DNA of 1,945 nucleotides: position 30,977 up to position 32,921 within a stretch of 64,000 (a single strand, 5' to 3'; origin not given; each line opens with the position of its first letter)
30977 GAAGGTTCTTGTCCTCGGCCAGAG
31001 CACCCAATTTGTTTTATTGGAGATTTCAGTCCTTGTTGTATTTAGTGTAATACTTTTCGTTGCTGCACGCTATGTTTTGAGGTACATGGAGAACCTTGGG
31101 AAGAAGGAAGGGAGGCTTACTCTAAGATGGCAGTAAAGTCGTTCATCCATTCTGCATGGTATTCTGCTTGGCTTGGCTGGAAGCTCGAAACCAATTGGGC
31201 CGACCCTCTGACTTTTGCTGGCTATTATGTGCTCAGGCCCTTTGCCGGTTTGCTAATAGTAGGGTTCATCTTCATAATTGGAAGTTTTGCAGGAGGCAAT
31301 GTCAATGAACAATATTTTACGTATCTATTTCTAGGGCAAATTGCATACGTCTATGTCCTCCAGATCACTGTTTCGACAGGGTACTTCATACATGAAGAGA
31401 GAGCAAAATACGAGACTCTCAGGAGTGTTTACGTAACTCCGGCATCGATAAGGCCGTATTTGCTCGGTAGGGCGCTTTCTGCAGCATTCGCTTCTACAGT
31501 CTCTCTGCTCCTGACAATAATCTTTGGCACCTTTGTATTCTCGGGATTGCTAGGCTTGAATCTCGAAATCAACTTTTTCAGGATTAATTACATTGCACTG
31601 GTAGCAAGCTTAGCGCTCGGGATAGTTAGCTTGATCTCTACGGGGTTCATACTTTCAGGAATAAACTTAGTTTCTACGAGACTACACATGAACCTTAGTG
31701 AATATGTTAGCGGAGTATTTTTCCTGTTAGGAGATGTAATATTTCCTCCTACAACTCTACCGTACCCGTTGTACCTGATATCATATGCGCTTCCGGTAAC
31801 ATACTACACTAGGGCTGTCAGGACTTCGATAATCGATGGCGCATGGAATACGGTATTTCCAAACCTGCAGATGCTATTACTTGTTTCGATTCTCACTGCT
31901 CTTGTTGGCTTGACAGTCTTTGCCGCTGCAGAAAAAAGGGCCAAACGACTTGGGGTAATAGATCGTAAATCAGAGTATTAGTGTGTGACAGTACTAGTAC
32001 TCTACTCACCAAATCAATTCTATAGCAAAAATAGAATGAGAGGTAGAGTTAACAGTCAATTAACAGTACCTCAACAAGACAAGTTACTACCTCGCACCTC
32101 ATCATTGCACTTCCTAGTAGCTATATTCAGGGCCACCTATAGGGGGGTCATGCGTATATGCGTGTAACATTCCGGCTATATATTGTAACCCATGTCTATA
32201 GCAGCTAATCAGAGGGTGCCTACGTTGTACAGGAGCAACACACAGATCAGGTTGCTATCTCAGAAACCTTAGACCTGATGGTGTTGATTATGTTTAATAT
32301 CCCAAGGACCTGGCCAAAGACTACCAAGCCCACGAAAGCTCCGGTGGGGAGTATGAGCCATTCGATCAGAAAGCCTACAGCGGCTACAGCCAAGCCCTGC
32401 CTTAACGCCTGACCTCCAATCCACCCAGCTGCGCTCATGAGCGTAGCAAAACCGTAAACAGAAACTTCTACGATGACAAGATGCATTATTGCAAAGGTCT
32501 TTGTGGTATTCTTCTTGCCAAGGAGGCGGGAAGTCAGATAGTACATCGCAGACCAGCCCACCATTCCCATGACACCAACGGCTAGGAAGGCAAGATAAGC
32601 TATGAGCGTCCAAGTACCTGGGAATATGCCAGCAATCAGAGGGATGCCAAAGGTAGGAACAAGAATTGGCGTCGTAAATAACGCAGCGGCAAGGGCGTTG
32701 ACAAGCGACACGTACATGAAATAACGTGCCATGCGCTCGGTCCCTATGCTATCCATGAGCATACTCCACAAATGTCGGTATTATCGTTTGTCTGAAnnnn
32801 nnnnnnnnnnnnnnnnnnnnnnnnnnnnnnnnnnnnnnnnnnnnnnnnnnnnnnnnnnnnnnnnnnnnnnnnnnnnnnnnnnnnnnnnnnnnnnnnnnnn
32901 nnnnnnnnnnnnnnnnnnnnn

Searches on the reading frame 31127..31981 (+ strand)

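Call 32: search_protein_families(library=pfam, proteins=[window:31127-31981:+], max_evalue=0.01)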
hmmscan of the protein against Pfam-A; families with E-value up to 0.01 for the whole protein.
window:31127-31981:+ (284 aa): 1 family
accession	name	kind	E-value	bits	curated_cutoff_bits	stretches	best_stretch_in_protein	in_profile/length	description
PF01061.29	ABC2_membrane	-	4.3e-05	23.6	26.9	1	24-234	15-209/211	ABC-2 type transporter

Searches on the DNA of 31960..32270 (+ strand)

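Call 16: search_rna_families(source=window, start=31960, end=32270, threshold=evalue, max_evalue=10)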
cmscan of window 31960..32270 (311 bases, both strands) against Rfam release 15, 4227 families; matches with E-value up to 10: 1.
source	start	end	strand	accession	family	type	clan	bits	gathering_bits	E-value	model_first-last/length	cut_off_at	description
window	32106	32134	-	RF00277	SNORD49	Gene; snRNA; snoRNA; CD-box;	CL00062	10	37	6.7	1-71/71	no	Small nucleolar RNA SNORD49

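Call 103: search_dna_similar(query=window:31983-32245:+, collection=phages, mode=distant, max_evalue=0.01, max_rows=5)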
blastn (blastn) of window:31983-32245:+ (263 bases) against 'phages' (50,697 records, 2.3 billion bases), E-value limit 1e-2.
No match.

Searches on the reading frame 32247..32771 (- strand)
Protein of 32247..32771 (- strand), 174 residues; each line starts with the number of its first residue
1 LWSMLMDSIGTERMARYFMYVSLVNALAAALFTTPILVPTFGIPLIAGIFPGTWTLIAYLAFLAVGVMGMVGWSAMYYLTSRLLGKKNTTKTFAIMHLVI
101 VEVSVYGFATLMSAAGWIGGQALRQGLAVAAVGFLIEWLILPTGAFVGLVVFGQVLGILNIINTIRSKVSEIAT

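Call 32: search_protein_families(library=pfam, proteins=[window:32247-32771:-], max_evalue=0.01)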
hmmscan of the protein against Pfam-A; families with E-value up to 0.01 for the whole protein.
window:32247-32771:- (174 aa): 0 families

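Call 35: find_related_loci(query=A3, collection=genome_contigs, flank=10000)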
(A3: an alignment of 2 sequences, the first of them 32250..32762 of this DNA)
Query A3 (171 aa) in genome_contigs; peptide patterns used: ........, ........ (x = any residue, [..] = any of these).
29 stretches matched a pattern; 3 encode a relative of the query (tblastn E <= 1e-3); 3 distinct loci.
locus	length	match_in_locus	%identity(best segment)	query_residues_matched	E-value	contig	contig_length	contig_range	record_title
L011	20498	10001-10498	85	3-168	2e-92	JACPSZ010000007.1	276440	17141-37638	MAG: Thaumarchaeota archaeon isolate NC_groundwater_719_Ag_S-0.2um_45_15 S36_SO-2_scaffold_38968, whole genome shotgun s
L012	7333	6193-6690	86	3-168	3e-92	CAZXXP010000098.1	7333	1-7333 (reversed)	MAG TPA_asm: uncultured Nitrosopumilales archaeon isolate SRP119689_co1_185 genome assembly, contig: NODE_16370_length_7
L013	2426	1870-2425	83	3-159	6e-74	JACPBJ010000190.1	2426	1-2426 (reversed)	MAG: Thaumarchaeota archaeon isolate NC_groundwater_254_Ag_S-0.2um_46_8 S5_GD2017_2_S2_scaffold_48686, whole genome shot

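Call 41: find_related_loci(query=A3, collection=metagenome_contigs, flank=6000)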
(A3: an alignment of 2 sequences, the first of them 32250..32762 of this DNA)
Query A3 (171 aa) in metagenome_contigs; peptide patterns used: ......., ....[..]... (x = any residue, [..] = any of these).
128 stretches matched a pattern; 4 encode a relative of the query (tblastn E <= 1e-3); 4 distinct loci.
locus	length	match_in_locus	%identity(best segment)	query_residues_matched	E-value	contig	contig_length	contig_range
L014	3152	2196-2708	100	1-171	1e-112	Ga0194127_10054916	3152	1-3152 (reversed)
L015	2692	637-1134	85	3-168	6e-95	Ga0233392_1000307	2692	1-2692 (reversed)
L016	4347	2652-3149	85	3-168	8e-93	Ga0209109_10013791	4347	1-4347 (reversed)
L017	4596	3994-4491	84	3-168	4e-92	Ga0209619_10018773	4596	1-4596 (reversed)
